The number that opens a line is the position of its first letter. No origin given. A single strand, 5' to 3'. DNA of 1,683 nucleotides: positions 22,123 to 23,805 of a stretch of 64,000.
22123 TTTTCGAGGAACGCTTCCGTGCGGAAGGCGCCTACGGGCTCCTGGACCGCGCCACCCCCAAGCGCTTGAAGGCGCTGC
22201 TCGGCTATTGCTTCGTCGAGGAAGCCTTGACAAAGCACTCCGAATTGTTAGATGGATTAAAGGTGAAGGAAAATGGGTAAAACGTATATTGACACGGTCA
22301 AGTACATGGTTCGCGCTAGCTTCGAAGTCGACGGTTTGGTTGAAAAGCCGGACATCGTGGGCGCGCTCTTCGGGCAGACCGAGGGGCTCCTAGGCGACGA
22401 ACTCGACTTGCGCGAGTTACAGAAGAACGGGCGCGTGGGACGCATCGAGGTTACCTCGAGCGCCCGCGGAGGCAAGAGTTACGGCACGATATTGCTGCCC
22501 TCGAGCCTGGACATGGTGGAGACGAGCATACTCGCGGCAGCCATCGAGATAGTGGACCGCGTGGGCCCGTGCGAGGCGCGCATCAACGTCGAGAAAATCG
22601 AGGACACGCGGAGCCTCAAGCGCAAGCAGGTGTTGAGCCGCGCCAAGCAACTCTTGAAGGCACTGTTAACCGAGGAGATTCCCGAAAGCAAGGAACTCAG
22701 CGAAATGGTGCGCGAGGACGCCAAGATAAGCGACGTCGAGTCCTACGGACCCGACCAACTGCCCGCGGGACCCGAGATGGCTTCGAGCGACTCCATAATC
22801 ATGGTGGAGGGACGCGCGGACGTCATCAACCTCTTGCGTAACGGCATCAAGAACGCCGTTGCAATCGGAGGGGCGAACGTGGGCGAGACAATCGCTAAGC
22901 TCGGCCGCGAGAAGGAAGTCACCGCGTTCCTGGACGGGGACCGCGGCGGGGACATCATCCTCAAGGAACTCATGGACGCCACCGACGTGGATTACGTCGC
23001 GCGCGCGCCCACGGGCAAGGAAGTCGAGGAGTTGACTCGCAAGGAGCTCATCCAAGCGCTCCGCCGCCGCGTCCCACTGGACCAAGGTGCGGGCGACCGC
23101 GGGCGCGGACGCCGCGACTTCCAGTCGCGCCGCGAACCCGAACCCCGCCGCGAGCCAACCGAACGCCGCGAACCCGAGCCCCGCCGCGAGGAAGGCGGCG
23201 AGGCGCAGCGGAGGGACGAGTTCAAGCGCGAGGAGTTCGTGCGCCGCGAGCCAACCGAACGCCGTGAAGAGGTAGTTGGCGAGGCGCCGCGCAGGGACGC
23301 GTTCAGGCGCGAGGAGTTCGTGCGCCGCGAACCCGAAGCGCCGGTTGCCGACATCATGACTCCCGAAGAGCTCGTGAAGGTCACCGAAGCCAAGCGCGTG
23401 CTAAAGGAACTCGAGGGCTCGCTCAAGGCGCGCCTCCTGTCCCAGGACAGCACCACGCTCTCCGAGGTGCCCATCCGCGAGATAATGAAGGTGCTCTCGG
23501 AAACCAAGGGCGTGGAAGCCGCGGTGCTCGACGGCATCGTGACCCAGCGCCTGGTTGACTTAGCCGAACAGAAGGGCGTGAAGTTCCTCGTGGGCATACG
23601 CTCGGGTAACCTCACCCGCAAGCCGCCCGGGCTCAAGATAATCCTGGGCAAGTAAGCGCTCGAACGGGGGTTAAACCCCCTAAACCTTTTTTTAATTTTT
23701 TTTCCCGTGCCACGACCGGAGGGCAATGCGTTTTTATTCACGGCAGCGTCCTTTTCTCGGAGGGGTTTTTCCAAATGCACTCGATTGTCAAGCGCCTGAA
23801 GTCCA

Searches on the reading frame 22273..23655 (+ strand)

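Call 58: search_protein_families(library=pfam, proteins=[window:22273-23655:+], max_evalue=0.0001)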
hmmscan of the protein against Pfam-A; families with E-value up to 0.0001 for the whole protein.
window:22273-23655:+ (460 aa): 2 families
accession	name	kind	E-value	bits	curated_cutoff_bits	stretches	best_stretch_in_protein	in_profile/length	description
PF13662.12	Toprim_4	-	6.6e-08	33.1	25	1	174-235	2-72/85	Toprim domain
PF13155.12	Toprim_2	-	7.3e-07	29.9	22.1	1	176-253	1-86/88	Toprim-like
